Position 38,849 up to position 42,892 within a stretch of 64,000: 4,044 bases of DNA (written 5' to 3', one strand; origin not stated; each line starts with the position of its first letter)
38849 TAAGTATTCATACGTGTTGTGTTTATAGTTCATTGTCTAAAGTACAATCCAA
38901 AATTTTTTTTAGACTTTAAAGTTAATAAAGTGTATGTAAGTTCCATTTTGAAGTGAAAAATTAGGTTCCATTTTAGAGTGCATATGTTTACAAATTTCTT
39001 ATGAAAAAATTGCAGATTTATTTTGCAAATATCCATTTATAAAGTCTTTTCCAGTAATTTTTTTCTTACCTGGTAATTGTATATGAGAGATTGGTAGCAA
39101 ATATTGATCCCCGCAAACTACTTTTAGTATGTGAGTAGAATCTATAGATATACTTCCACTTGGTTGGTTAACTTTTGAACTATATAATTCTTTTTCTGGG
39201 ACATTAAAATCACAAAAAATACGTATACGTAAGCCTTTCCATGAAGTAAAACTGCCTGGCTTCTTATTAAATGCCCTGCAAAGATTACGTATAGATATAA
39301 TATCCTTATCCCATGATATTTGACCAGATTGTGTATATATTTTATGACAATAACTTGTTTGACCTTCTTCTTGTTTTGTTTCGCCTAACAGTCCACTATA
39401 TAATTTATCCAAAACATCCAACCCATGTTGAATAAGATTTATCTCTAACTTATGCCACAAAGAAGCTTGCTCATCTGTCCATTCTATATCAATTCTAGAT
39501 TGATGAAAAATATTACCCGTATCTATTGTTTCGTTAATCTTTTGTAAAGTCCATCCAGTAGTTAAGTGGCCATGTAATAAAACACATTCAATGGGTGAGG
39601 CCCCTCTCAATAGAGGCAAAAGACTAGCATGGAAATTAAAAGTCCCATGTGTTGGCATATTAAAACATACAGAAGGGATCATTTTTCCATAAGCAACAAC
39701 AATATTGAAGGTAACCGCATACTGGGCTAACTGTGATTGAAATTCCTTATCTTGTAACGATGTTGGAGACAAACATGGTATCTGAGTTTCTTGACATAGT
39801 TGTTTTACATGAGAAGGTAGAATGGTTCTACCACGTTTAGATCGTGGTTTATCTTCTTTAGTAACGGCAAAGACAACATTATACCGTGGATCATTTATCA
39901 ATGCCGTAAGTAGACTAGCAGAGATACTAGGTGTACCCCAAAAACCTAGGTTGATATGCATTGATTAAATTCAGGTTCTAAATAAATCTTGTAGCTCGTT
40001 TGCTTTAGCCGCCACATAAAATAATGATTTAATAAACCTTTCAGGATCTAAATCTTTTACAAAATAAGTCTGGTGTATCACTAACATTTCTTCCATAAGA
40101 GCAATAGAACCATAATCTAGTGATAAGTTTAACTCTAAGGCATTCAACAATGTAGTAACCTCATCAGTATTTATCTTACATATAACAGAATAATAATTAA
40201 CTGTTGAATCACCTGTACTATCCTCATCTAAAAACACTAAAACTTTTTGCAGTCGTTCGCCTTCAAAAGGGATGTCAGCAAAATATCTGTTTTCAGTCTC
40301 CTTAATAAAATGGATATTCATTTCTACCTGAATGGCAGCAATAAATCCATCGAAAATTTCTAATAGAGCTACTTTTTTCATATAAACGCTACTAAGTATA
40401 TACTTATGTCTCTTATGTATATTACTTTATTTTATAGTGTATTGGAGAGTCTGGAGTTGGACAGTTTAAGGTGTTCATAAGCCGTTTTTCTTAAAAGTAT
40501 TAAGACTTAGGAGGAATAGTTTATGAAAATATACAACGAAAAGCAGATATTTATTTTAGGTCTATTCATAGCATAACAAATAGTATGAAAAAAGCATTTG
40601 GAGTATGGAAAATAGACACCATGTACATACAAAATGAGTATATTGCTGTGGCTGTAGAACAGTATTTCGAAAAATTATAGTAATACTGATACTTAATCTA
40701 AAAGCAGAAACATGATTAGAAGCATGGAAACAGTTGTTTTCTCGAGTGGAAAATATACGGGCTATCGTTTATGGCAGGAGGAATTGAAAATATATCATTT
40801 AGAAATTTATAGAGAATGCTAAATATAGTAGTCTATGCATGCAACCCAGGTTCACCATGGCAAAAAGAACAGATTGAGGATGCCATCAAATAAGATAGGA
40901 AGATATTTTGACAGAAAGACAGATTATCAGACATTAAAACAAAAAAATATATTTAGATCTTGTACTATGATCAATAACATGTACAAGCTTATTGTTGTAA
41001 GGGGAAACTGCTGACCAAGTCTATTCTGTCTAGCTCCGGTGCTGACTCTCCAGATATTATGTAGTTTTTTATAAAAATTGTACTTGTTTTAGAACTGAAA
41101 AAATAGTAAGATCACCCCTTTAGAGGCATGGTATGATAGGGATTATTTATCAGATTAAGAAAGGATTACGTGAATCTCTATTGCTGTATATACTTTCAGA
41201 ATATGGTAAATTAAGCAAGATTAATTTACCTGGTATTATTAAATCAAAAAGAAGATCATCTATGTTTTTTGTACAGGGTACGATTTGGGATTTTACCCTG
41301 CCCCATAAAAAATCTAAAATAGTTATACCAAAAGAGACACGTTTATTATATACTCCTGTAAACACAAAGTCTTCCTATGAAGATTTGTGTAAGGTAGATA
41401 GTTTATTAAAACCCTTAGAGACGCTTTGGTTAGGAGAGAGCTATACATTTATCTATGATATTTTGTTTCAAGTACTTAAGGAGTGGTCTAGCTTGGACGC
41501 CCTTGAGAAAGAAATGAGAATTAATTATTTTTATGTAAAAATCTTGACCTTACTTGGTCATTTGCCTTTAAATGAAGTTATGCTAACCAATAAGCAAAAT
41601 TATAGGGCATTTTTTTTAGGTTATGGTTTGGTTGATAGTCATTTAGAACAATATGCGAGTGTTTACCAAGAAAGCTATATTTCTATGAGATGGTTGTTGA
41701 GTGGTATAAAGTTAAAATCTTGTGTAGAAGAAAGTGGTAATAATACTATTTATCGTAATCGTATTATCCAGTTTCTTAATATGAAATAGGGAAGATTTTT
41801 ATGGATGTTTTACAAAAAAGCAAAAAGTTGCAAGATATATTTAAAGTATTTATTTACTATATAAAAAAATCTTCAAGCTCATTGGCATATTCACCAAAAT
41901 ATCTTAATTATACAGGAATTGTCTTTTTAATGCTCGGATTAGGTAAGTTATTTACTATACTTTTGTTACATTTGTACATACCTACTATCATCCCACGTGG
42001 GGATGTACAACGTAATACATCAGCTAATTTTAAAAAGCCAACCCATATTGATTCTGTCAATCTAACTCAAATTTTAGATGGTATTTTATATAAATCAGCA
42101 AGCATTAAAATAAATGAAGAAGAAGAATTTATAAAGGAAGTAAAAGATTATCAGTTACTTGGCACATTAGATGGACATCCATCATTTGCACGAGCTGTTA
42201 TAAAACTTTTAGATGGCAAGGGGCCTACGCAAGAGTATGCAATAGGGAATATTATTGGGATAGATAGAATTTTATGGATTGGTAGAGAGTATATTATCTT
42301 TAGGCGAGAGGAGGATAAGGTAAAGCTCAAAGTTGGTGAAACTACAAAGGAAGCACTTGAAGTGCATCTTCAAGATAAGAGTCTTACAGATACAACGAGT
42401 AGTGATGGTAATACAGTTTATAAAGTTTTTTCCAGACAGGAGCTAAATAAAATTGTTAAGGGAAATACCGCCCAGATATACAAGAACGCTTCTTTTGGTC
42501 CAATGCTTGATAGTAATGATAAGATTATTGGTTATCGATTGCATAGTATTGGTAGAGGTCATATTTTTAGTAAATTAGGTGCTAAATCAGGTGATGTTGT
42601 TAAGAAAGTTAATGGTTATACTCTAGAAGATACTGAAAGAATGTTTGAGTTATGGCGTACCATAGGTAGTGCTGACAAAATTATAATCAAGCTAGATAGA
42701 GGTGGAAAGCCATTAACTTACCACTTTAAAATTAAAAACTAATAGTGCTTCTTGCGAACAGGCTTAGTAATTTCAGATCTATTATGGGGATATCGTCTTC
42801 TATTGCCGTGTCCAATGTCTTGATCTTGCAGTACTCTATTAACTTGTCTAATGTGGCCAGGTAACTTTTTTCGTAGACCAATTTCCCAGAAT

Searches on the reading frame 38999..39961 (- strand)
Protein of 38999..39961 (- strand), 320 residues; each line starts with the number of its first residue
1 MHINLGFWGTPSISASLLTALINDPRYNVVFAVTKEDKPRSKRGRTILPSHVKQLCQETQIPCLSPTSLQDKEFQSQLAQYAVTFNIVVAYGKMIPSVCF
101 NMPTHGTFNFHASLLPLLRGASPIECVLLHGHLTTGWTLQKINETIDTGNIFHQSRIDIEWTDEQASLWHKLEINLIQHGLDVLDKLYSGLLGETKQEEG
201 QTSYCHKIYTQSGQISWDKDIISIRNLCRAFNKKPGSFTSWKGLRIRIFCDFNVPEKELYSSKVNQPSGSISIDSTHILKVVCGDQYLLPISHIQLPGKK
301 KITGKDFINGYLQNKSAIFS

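Call 47: search_protein_families(library=ncbifam, proteins=[window:38999-39961:-], max_evalue=0.00001)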
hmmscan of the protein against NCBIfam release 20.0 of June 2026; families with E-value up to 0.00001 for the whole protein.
window:38999-39961:- (320 aa): 4 families
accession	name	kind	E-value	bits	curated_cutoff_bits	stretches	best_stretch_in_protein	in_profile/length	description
TIGR00460.1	fmt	equivalog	6.5e-61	206.2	201.5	1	6-314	4-307/315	methionyl-tRNA formyltransferase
NF005414.0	PRK06988.1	equivalog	3.4e-36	124.8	316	1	27-303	26-297/311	formyltransferase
NF005998.1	PRK08125.1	equivalog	7.8e-34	117.1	777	1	19-288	17-274/649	bifunctional UDP-4-amino-4-deoxy-L-arabinose formyltransferase/UDP-glucuronic acid oxidase ArnA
TIGR00639.1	PurN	equivalog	4.9e-07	29.5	150.1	1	70-168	67-165/192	phosphoribosylglycinamide formyltransferase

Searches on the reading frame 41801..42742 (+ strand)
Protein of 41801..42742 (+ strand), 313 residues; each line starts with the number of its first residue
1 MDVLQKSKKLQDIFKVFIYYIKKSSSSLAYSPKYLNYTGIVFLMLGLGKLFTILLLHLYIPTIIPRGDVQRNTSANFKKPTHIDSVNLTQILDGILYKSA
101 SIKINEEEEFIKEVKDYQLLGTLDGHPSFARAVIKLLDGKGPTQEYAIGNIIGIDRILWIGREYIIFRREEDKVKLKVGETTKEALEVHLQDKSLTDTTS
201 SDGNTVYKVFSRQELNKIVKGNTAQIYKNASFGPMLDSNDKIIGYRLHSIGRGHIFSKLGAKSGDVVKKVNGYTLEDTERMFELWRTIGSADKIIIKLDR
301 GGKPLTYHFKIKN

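Call 47: search_protein_families(library=ncbifam, proteins=[window:41801-42742:+], max_evalue=0.00001)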
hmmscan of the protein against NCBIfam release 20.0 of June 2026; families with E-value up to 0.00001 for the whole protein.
window:41801-42742:+ (313 aa): 2 families
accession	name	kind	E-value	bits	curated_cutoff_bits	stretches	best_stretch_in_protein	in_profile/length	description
NF041515.1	GspC_delta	equivalog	5.9e-23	82.1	150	1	117-312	103-311/311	type II secretion system protein GspC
TIGR01713.1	typeII_sec_gspC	equivalog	2.4e-10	40.5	101.6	1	183-304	139-252/259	type II secretion system protein GspC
